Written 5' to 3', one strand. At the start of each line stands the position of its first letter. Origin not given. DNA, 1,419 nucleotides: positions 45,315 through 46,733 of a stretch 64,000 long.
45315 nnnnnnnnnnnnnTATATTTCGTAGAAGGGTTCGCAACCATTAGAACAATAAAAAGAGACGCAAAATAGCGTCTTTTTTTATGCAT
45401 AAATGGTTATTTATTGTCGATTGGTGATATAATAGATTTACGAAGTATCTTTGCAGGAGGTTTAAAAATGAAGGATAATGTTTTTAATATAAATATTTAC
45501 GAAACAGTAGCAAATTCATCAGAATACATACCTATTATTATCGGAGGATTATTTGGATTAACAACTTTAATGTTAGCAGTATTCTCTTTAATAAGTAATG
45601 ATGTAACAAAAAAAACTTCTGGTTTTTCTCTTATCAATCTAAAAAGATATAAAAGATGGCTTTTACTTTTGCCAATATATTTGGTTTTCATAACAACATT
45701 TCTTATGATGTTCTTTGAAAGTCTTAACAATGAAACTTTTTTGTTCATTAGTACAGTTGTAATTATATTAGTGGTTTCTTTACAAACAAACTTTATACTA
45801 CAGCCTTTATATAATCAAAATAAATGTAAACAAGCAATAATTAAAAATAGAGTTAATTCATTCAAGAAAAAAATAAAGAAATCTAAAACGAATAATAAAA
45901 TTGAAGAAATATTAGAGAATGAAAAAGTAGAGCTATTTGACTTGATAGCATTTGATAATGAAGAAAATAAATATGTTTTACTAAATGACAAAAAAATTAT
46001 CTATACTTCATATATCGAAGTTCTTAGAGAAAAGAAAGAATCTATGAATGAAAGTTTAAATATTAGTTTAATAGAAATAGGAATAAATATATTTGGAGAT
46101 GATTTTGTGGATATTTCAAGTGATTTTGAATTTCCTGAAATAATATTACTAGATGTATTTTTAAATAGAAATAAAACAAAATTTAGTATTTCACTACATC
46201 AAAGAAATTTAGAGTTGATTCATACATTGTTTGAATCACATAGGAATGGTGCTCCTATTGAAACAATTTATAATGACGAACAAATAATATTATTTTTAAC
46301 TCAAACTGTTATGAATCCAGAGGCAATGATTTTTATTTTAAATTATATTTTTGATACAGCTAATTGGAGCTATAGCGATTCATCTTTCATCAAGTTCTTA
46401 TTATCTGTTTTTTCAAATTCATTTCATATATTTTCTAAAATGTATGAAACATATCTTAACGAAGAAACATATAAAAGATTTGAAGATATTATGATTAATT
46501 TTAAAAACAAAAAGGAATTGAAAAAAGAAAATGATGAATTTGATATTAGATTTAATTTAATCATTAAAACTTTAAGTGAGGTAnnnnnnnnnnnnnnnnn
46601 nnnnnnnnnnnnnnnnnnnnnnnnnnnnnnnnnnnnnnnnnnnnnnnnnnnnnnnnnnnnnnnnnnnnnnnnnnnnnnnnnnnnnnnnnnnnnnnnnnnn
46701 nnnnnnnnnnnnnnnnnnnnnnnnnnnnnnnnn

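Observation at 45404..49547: Two-gene operon of unknown function in the tRNA-Ala island: candidate novel defence or abortive-infection system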

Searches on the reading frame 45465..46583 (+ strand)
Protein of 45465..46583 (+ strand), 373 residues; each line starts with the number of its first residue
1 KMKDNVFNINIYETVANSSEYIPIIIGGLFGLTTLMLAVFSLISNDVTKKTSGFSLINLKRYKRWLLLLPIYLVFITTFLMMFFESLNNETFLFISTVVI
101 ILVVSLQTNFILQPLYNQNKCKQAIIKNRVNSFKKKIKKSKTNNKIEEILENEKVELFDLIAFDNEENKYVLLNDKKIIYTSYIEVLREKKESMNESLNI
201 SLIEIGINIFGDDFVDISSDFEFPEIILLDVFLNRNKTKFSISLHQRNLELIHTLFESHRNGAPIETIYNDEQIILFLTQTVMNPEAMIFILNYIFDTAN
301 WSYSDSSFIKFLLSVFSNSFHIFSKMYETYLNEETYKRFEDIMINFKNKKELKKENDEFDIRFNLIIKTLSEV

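Call 4: search_protein_families(library=pfam, proteins=[window:45465-46583:+], max_evalue=1)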
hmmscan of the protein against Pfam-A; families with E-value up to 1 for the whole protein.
window:45465-46583:+ (373 aa): 3 families
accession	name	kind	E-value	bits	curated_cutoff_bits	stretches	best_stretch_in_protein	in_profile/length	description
PF01036.24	Bac_rhodopsin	-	0.0093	15.9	24.6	1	24-101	34-111/224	Bacteriorhodopsin-like protein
PF07690.21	MFS_1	-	0.13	11.6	33.4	1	9-117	225-316/347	Major Facilitator Superfamily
PF08510.17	PIG-P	-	0.53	10.6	39.3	0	63-89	42-68/121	PIG-P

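Call 5: search_protein_families(library=padloc, proteins=[window:45465-46583:+], max_evalue=1)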
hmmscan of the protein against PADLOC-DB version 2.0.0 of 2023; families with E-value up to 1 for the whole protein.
window:45465-46583:+ (373 aa): 0 families

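Call 6: search_protein_families(library=ncbifam, proteins=[window:45465-46583:+], max_evalue=1)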
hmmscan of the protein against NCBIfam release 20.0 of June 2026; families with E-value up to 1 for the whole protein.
window:45465-46583:+ (373 aa): 1 family
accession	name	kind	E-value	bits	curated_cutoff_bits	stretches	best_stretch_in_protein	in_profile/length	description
NF006383.0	PRK08626.1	equivalog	0.21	9.8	663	1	124-192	419-487/657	fumarate reductase flavoprotein subunit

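Call 11: find_homologous_proteins(query=window:45465-46583:+)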
Query window:45465-46583:+ (373 aa): 3 proteins with E <= 0.001 among 6342 candidates.
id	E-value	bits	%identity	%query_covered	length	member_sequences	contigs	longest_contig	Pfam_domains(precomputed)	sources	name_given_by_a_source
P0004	2.3e-229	778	100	100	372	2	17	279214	-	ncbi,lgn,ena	-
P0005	2.7e-132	459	61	97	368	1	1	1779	-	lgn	-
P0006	1.3e-108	381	53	94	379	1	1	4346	-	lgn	-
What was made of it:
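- Checked: This gives 372 aa, identical in length to the database protein P0004 (call 11).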

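Call 14: find_encoding_contigs(protein=P0005, flank=10000)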
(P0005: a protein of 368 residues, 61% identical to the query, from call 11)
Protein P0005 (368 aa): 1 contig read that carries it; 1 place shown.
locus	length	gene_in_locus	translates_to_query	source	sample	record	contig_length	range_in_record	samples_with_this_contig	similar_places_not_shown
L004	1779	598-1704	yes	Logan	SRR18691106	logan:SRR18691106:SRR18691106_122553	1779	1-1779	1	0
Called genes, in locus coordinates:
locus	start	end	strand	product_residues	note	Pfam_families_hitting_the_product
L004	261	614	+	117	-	PF12844:HTH_19, PF01381:HTH_3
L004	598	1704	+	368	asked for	-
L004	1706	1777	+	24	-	?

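Call 19: search_protein_families(library=phrogs, proteins=[window:45468-46583:+], max_evalue=1)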
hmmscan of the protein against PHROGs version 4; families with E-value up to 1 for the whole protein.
window:45468-46583:+ (372 aa): 0 families

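Call 47: find_homologous_proteins(query=A4, max_evalue=0.001)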
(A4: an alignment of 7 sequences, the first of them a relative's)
Query A4 (7 sequences) (372 aa, profile of the alignment): 29 proteins with E <= 0.001 among 8000 candidates.
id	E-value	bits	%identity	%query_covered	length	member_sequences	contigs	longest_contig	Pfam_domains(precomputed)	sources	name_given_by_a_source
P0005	4.6e-157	541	61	97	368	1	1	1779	-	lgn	-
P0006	3.6e-156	538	53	94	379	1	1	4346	-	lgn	-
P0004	4.0e-156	538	100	100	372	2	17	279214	-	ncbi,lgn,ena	-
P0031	8.4e-156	537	51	94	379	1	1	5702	-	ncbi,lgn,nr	ncbi:MAG: hypothetical protein PHG18_02770 [Bacilli bacterium]|nr:hypothetical protein [Bacilli bact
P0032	2.1e-101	358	24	67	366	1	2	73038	-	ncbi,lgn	-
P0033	6.9e-53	198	24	53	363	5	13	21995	-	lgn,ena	-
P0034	1.6e-50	190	24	64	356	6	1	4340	-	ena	-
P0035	2.0e-50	190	23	92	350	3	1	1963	-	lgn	-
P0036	3.5e-50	189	23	75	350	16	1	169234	-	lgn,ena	-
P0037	3.8e-50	189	25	64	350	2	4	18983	-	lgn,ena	-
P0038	3.8e-50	189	24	88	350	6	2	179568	-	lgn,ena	-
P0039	4.2e-50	189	23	75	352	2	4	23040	-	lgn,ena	-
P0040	5.0e-50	189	23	64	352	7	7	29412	-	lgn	-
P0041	1.2e-49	187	23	88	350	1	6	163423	-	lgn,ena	-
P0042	2.1e-49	187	23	75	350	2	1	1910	-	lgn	-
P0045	1.5e-48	184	22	75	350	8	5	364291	-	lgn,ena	-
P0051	2.9e-46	176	27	58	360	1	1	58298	-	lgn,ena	-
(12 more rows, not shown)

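Call 50: find_encoding_contigs(protein=P0045, flank=10000, max_places=3)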
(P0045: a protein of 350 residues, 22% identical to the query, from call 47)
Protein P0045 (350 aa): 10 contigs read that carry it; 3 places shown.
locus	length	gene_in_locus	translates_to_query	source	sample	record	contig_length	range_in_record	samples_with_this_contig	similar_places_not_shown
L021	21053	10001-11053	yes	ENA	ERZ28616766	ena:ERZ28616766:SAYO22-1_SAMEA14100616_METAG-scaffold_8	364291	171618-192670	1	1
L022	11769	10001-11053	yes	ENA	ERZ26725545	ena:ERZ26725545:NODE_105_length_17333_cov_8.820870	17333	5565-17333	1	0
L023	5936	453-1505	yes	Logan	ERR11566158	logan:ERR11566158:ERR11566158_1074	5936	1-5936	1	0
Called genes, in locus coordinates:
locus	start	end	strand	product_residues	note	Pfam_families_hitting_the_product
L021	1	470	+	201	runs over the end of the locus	PF13527:Acetyltransf_9, PF00583:Acetyltransf_1, PF13673:Acetyltransf_10 (weak), PF13508:Acetyltransf_7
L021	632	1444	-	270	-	-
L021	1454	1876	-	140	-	PF00293:NUDIX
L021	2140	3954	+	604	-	PF03235:GmrSD_N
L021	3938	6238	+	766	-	PF03235:GmrSD_N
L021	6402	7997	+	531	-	PF00004:AAA, PF17866:AAA_lid_6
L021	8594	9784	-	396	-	PF14659:Phage_int_SAM_3, PF00589:Phage_integrase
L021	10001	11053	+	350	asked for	-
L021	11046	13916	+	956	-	-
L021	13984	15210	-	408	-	PF19553:DUF6076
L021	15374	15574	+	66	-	PF12728:HTH_17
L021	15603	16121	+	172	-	PF09681:Phage_rep_org_N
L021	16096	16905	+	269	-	PF01695:IstB_IS21, PF00308:Bac_DnaA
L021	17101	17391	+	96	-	PF02195:ParB_N (weak)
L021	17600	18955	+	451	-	PF03432:Relaxase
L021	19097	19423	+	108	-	-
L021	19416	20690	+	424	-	PF01555:N6_N4_Mtase, PF01170:UPF0020 (faint)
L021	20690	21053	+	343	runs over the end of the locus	PF02086:MethyltransfD12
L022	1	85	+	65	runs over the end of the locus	-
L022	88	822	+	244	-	-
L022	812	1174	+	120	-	-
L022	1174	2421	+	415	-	PF00589:Phage_integrase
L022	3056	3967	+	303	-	PF04055:Radical_SAM, PF16199:Radical_SAM_C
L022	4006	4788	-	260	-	PF00106:adh_short, PF08659:KR, PF23441:SDR (weak), PF13561:adh_short_C2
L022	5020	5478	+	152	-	PF03073:TspO_MBR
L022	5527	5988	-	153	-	PF00583:Acetyltransf_1, PF13673:Acetyltransf_10 (weak), PF13508:Acetyltransf_7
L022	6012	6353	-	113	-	PF00719:Pyrophosphatase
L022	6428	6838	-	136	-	PF00583:Acetyltransf_1, PF13673:Acetyltransf_10, PF13508:Acetyltransf_7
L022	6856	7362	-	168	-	PF13238:AAA_18 (faint), PF13671:AAA_33 (weak)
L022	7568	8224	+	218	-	-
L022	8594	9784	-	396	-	PF14659:Phage_int_SAM_3, PF00589:Phage_integrase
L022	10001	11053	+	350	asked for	-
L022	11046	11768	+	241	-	?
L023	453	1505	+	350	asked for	-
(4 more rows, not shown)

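Call 51: find_encoding_contigs(protein=P0051, flank=10000, max_places=2)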
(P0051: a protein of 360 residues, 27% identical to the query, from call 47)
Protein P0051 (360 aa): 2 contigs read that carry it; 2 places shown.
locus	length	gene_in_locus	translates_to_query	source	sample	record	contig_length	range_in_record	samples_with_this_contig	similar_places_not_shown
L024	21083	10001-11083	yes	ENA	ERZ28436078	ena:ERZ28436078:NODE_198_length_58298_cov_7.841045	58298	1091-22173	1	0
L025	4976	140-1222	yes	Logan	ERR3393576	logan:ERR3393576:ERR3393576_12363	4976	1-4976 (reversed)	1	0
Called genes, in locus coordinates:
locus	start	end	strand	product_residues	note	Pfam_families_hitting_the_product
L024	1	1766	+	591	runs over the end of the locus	PF02776:TPP_enzyme_N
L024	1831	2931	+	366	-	PF13439:Glyco_transf_4, PF00534:Glycos_transf_1, PF20706:GT4-conflict (weak), PF13692:Glyco_trans_1_4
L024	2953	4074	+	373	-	-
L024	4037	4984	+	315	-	PF00535:Glycos_transf_2, PF10111:Glyco_tranf_2_2, PF13641:Glyco_tranf_2_3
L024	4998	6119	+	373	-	PF04230:PS_pyruv_trans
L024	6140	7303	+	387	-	PF12837:Fer4_6 (faint), PF12838:Fer4_7 (weak), PF13187:Fer4_9 (weak), PF04432:FrhB_FdhB_C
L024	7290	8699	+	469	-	PF01943:Polysacc_synt, PF13440:Polysacc_synt_3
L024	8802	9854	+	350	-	PF01757:Acyl_transf_3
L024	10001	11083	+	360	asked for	-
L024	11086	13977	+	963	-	-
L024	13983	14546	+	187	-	-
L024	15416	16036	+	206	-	-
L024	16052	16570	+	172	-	PF13676:TIR_2 (weak), PF08937:ThsB_TIR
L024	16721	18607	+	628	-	-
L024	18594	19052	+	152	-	-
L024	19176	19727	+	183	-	-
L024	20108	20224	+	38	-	-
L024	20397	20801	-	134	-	-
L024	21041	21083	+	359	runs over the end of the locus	PF01118:Semialdhyde_dh (weak), PF03807:F420_oxidored, PF02153:PDH_N, PF20463:PDH_C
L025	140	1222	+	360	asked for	-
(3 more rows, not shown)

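Call 58: search_protein_families(library=pfam, alignment_id=A4, max_evalue=0.1)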
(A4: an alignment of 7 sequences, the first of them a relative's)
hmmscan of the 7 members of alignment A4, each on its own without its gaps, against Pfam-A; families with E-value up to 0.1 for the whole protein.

A. member 1, P0004 (372 aa): 1 family
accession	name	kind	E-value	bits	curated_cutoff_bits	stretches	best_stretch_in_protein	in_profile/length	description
PF01036.24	Bac_rhodopsin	-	0.0093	15.9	24.6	1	23-100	34-111/224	Bacteriorhodopsin-like protein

B. families by the number of members that match (of 7 scanned): 1 family
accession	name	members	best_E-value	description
PF01036.24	Bac_rhodopsin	1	0.0093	Bacteriorhodopsin-like protein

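Call 66: find_related_loci(query=L021:11046-13913:+, collection=genome_contigs, flank=10000)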
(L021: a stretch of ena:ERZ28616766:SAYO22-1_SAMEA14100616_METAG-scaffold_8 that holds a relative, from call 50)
Query L021:11046-13913:+ (956 aa) in genome_contigs; peptide patterns used: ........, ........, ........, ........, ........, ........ (x = any residue, [..] = any of these).
60 stretches matched a pattern, but none encodes a relative of the query by tblastn (E <= 1e-3).

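Call 74: search_protein_families(library=padloc, proteins=[L024:16052-16567:+, L024:16721-18604:+, L021:2140-3951:+, L021:6402-7994:+], max_evalue=0.00001)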
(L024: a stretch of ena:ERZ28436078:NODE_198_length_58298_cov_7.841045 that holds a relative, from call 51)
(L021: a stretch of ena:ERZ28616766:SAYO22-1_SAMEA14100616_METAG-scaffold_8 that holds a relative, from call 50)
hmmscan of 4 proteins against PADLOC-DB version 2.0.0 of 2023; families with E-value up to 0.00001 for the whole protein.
L024:16052-16567:+ (172 aa): 5 families
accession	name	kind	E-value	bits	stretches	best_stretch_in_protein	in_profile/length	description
PDLC00418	ThsB1|ThsB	-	7e-13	46.7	1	3-126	4-118/155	TIR-like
PDLC04688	PDC-M50B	-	1.3e-10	39.8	1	3-107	2-101/162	-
PDLC00431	ThsB1|ThsB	-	1.5e-10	39.7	1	5-153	4-160/162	TIR-like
PDLC00428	ThsB1|ThsB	-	2.4e-07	29.3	1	4-107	3-122/219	TIR-like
PDLC00433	ThsB1|ThsB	-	2.9e-07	28.6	1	4-113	3-103/164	TIR-like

L024:16721-18604:+ (628 aa): 0 families

L021:2140-3951:+ (604 aa): 16 families
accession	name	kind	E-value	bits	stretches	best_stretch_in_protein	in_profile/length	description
PDLC04154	HEC-06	-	1.3e-18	65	1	15-105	21-112/569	-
PDLC04155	HEC-06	-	1.4e-18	64.7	1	13-89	16-93/562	-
PDLC02695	Orf5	-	9.9e-18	61.8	1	15-123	17-134/601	Orf5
PDLC04157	HEC-06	-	7.6e-17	59.1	1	13-89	18-95/558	-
PDLC02686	Orf5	-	1.6e-16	58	1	4-88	7-98/566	Orf5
PDLC02687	Orf5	-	2.2e-14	51.1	1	16-84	16-84/543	Orf5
PDLC02688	Orf5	-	3.9e-13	46.9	1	12-99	4-92/554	Orf5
PDLC02700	Orf5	-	7e-13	46.1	1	13-90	7-87/555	Orf5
PDLC02692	Orf5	-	2.3e-11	41.1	1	16-89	6-84/558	Orf5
PDLC02691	Orf5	-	5e-11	39.9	1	8-92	11-96/579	Orf5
PDLC02701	Orf5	-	1.3e-10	38.4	1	18-112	20-123/596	Orf5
PDLC02689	Orf5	-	2.1e-10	37.8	1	15-84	16-84/558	Orf5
PDLC02690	Orf5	-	4.2e-10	37.1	1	15-88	7-81/531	Orf5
PDLC02792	SspE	-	4.8e-10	36.4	1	18-97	24-121/771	SspE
PDLC02699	Orf5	-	6.1e-09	33.1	1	18-87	1-67/530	Orf5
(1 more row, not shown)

L021:6402-7994:+ (531 aa): 3 families
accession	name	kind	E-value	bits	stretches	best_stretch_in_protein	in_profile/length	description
PDLC04232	IetA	-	3.4e-07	28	1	224-378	42-193/330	-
PDLC00915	TRIP13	-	9.8e-07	26.5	1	295-359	62-127/302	TRIP13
PDLC02196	IetA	-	3.2e-06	24.8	1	260-366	85-188/374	-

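Call 88: search_protein_families(library=padloc, alignment_id=A4, max_evalue=0.1)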
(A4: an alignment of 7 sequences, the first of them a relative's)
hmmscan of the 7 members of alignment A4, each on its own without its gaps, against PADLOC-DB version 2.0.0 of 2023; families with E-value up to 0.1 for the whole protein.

A. member 1, P0004 (372 aa): 0 families

B. families by the number of members that match (of 7 scanned): 2 families
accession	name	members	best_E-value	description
PDLC04808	PDC-S02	1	0.0044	-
PDLC04797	PDC-S02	1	0.042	-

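Call 89: search_solved_structures(query=A4, max_evalue=10)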
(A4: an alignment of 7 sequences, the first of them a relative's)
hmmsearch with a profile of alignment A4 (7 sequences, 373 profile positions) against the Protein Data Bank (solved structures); distinct sequences matched with E-value up to 10: 3.
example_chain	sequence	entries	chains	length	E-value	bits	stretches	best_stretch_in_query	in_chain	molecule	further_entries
6jpm_A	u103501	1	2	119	0.057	15.6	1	263-330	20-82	Odorant binding protein 4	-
4bwc_A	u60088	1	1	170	1.1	11.3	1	268-308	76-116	PHOSPHOLIPASE B-LIKE 1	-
5c8j_I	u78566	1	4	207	1.8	10.6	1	67-158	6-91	Protein MJ0480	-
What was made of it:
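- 45468..46586 (+): Gene A: a 372-aa membrane protein. It has a short external N-terminus, three TM helices (residues about 20-43, 63-86 and 90-112), a highly conserved basic loop 1 (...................) and a cytoplasmic domain of about 260 aa. There is no Pfam, PADLOC or PDB match (calls 4, 5, 58, 88, 89).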

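Call 93: find_related_loci(query=L021:11046-13913:+, collection=viral_contigs, flank=10000)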
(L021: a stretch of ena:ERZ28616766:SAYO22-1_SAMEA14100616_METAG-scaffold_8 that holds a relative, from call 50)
Query L021:11046-13913:+ (956 aa) in viral_contigs; peptide patterns used: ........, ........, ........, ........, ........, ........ (x = any residue, [..] = any of these).
7 stretches matched a pattern, but none encodes a relative of the query by tblastn (E <= 1e-3).
